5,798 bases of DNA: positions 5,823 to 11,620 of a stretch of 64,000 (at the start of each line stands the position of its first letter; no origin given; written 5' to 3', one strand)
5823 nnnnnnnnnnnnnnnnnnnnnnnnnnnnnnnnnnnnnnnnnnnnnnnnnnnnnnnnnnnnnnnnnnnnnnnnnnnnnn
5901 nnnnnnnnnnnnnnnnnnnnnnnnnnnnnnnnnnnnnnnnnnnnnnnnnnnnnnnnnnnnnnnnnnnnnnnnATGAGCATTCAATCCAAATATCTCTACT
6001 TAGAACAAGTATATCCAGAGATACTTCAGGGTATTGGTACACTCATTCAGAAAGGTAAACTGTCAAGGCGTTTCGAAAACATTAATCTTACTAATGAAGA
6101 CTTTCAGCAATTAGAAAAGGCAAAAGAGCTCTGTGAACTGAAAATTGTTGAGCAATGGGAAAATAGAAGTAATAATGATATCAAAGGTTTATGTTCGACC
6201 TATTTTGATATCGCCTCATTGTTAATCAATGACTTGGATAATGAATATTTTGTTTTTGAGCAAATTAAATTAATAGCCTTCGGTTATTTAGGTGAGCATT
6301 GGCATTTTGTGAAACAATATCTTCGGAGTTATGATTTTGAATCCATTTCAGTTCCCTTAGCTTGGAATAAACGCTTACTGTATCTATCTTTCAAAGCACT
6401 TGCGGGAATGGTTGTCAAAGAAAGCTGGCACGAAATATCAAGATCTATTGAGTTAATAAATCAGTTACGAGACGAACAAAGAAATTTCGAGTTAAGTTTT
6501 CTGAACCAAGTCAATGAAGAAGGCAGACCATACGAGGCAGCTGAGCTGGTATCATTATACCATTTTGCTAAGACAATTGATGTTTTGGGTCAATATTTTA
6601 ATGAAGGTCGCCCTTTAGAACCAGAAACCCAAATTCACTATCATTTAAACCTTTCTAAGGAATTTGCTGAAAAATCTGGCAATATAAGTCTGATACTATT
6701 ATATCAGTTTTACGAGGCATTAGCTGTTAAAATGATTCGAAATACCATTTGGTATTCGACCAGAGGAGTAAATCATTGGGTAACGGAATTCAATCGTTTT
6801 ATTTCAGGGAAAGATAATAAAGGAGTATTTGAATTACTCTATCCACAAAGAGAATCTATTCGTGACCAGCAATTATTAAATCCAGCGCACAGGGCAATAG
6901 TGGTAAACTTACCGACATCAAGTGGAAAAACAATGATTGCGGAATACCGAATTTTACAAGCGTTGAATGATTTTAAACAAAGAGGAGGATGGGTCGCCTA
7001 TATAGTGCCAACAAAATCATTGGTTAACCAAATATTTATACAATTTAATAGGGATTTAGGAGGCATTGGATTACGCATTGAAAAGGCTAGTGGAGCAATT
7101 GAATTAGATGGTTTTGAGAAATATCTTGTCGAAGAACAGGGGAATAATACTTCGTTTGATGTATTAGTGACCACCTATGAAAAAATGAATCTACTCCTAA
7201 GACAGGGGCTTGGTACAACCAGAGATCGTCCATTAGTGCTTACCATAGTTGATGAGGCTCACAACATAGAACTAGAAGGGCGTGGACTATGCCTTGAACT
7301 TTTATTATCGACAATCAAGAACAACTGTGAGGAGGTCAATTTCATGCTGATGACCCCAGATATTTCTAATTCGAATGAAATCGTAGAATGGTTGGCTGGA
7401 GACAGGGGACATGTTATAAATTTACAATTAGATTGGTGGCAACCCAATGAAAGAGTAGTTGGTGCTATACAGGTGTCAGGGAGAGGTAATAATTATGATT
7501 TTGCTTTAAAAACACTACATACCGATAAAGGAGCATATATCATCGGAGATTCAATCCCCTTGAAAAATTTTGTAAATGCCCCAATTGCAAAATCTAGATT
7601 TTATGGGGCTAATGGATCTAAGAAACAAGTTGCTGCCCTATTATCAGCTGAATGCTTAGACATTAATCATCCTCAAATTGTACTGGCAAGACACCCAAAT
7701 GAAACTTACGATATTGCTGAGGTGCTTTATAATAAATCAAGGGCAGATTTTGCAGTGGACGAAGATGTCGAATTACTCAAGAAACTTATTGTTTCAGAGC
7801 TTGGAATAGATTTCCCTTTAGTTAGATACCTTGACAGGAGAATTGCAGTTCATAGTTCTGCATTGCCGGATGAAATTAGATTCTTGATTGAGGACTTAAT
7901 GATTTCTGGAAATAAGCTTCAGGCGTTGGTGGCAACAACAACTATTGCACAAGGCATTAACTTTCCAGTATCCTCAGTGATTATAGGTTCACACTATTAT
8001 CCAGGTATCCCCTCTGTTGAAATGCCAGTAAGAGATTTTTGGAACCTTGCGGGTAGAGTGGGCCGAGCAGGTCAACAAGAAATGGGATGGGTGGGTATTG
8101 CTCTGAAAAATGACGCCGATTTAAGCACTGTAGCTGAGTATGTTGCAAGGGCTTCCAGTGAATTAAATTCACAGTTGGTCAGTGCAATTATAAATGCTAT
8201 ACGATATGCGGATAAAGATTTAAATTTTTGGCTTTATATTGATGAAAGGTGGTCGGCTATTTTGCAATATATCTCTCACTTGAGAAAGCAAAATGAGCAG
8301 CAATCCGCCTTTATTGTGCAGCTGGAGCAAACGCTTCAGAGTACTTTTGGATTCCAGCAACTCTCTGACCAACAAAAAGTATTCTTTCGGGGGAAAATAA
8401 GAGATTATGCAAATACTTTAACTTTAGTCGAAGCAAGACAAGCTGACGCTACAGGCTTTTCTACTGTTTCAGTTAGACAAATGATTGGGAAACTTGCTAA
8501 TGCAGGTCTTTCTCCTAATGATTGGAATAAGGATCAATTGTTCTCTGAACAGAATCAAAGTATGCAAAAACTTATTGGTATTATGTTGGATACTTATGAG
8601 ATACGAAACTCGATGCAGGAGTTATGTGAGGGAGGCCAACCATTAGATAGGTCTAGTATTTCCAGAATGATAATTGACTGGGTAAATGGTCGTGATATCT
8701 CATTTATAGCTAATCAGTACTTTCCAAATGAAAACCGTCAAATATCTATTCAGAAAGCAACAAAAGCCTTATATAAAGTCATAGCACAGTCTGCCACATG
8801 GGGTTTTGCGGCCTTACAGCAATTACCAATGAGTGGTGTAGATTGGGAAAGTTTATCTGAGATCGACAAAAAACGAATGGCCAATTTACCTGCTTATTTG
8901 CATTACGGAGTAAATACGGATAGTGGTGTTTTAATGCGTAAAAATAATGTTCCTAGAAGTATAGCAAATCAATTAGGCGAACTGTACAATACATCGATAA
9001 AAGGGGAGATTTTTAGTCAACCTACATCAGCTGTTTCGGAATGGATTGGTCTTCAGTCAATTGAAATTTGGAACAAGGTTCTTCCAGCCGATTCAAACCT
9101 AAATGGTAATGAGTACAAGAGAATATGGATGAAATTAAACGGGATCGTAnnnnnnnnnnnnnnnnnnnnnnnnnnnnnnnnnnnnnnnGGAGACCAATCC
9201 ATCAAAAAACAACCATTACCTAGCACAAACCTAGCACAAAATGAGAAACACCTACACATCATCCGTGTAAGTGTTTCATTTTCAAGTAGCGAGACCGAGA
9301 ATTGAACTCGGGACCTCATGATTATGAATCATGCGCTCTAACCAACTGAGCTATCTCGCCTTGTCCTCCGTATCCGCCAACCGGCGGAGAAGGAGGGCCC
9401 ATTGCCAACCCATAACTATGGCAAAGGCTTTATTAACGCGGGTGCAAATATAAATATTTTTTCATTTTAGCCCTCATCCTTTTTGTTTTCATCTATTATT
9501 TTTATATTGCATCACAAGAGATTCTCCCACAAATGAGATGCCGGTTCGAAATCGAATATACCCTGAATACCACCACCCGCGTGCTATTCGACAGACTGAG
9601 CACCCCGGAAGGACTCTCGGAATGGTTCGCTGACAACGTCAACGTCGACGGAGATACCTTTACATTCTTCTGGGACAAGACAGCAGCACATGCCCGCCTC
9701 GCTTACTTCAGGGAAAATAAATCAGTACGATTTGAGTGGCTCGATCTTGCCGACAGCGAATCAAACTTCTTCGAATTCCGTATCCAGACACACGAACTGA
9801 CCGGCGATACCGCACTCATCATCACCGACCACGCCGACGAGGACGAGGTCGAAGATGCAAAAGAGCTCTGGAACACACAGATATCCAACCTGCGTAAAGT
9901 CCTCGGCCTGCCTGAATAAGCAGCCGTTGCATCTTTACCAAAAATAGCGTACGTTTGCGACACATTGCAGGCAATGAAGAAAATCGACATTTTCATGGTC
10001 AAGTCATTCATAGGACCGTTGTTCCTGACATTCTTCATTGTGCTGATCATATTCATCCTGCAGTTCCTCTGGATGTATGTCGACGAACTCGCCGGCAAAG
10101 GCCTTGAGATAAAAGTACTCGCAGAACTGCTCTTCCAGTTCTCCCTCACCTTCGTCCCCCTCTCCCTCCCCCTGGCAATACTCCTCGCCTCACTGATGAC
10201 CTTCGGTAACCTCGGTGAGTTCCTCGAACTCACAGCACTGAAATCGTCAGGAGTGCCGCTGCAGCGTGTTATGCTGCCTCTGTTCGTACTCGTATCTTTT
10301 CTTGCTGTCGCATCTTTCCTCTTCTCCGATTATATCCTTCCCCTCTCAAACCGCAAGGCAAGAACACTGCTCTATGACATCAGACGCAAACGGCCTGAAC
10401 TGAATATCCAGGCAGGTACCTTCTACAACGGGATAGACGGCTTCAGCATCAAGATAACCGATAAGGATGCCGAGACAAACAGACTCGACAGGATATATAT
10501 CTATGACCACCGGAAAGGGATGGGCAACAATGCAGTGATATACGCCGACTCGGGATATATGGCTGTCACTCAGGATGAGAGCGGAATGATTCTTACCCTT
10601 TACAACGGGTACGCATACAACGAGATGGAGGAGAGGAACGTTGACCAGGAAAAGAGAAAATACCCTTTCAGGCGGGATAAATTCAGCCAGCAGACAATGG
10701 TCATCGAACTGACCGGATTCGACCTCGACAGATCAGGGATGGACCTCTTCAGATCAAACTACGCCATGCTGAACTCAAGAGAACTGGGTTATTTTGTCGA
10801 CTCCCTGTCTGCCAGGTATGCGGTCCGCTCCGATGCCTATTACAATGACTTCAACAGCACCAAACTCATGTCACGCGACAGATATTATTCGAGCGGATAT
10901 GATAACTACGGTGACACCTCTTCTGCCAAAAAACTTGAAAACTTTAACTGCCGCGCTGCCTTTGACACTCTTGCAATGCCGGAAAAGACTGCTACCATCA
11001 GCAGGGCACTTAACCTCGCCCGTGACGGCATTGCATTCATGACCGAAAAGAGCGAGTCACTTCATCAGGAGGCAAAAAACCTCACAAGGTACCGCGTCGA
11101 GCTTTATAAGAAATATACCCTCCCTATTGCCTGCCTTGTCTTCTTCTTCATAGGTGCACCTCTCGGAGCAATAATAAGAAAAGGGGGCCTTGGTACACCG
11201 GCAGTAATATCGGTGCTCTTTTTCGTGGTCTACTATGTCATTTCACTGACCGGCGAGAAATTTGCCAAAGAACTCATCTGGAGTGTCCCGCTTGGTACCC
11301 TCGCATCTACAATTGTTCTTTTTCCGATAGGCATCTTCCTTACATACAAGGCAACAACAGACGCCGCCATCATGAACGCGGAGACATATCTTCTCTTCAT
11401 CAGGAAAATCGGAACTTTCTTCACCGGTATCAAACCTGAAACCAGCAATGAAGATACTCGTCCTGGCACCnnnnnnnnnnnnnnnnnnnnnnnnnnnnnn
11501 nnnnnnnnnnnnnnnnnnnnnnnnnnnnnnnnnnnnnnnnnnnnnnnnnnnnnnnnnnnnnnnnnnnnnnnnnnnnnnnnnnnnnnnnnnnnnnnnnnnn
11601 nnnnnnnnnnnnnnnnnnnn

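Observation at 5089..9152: Translationally coupled PD-(D/E)xK-like nuclease plus 1059-aa DEAH helicase: a Hachiman-like or new two-gene defence module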

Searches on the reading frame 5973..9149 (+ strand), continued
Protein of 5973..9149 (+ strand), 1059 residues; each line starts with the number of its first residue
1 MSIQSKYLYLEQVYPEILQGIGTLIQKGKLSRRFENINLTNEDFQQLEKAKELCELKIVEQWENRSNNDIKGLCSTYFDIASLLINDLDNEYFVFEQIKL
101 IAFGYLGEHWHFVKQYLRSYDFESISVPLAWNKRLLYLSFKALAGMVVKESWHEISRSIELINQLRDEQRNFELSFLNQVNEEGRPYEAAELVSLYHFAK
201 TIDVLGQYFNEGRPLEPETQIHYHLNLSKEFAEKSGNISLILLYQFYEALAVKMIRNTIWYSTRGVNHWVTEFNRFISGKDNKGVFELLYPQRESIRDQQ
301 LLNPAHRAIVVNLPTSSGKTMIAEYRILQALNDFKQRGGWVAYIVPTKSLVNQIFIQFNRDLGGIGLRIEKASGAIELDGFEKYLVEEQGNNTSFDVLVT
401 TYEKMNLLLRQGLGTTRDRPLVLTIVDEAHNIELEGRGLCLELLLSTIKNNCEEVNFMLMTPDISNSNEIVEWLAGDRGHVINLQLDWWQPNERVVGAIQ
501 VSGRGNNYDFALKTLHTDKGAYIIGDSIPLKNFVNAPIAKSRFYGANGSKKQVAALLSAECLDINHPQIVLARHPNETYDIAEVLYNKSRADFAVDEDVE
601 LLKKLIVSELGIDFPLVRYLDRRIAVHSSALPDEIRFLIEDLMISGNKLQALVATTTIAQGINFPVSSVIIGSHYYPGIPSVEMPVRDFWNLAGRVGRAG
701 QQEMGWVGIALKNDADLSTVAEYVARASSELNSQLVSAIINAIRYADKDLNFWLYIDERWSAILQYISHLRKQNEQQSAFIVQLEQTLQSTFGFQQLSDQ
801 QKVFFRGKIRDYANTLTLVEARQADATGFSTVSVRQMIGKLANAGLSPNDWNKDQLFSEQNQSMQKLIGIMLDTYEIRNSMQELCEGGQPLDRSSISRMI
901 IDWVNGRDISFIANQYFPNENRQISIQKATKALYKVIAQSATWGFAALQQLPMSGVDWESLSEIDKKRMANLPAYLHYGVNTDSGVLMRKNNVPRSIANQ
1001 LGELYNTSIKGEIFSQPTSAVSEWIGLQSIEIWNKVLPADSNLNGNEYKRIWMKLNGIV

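Call 75: search_solved_structures(query=A7, max_evalue=1e-10)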
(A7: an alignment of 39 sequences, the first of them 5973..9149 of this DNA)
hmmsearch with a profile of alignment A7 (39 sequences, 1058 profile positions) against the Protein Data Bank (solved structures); distinct sequences matched with E-value up to 1e-10: 55.
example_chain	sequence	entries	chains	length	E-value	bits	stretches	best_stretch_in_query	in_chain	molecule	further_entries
7zpq_CA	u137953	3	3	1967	1.5e-64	221.7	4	288-483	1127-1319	SLH1 isoform 1 | RQC trigger complex helicase SLH1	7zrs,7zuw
8alz_B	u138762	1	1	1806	2.3e-62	214.5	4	546-773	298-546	Activating signal cointegrator 1 complex subunit 3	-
6qdv_B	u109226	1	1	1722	1.4e-58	201.9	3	312-488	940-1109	U5 small nuclear ribonucleoprotein 200 kDa helicase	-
4f91_B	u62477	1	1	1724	1.4e-58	201.9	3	312-488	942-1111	U5 small nuclear ribonucleoprotein 200 kDa helicase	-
4f92_B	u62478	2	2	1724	1.4e-58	201.9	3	312-488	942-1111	U5 small nuclear ribonucleoprotein 200 kDa helicase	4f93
5urj_A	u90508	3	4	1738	1.5e-58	201.8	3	312-488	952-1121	U5 small nuclear ribonucleoprotein 200 kDa helicase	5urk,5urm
4kit_B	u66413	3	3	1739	1.5e-58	201.8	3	312-488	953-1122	U5 small nuclear ribonucleoprotein 200 kDa helicase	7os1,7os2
6s8q_B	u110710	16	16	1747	1.5e-58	201.8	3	312-488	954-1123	U5 small nuclear ribonucleoprotein 200 kDa helicase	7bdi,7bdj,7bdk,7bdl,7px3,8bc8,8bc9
6s8o_B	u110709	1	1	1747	1.7e-58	201.6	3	312-488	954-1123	U5 small nuclear ribonucleoprotein 200 kDa helicase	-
6s9i_B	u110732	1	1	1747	2e-58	201.4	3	312-488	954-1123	U5 small nuclear ribonucleoprotein 200 kDa helicase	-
3jcr_C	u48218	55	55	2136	4.5e-58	200.2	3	312-488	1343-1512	hBrr2 | U5 small nuclear ribonucleoprotein 200 kDa helicase | Brr2, U5 small nuclear ribonucleoprotein 200 kDa helicase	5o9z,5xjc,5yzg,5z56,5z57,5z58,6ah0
6qv3_A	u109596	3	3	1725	2.8e-48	167.8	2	559-740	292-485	Pre-mRNA splicing helicase-like protein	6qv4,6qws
5m59_A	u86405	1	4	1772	3.2e-48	167.6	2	559-740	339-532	Pre-mRNA splicing helicase-like protein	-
2va8_A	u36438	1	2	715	8.7e-48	166.2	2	287-526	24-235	SKI2-TYPE HELICASE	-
4bgd_A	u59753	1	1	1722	1.2e-42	149.1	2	548-733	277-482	PRE-MRNA-SPLICING HELICASE BRR2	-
2xgj_A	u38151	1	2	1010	1.7e-32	115.6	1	313-735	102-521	ATP-DEPENDENT RNA HELICASE DOB1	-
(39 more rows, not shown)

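Call 87: search_protein_families(library=phrogs, proteins=[window:5973-9149:+], max_evalue=0.01)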
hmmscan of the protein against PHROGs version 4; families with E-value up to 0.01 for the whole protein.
window:5973-9149:+ (1059 aa): 4 families
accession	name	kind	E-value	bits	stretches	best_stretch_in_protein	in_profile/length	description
phrog_6819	-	DNA, RNA and nucleotide metabolism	9.9e-40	137.6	1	283-743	16-375/645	Holliday junction branch migration helicase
phrog_31517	-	unknown function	5.2e-27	95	2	284-492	299-501/1191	-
phrog_35989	-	unknown function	3.5e-17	62.7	2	597-711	417-529/860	-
phrog_16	-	DNA, RNA and nucleotide metabolism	6.2e-11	42.2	1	235-435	239-391/986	DNA helicase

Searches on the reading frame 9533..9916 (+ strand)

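Call 12: search_protein_families(library=pfam, proteins=[window:9533-9916:+], max_evalue=0.001)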
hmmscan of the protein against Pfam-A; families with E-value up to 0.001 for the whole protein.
window:9533-9916:+ (128 aa): 1 family
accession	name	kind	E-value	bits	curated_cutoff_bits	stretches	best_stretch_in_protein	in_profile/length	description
PF19569.5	START_2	-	1.1e-36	125.9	23.6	1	3-125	5-125/126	START-like superfamily domain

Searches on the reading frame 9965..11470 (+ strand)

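Call 12: search_protein_families(library=pfam, proteins=[window:9965-11470:+], max_evalue=0.001)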
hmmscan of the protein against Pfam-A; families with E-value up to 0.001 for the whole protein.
window:9965-11470:+ (502 aa): 1 family
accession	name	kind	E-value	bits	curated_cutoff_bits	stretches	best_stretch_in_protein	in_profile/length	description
PF03739.19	LptF_LptG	-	1.1e-73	248.7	27.9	1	12-462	4-353/353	Lipopolysaccharide export system permease LptF/LptG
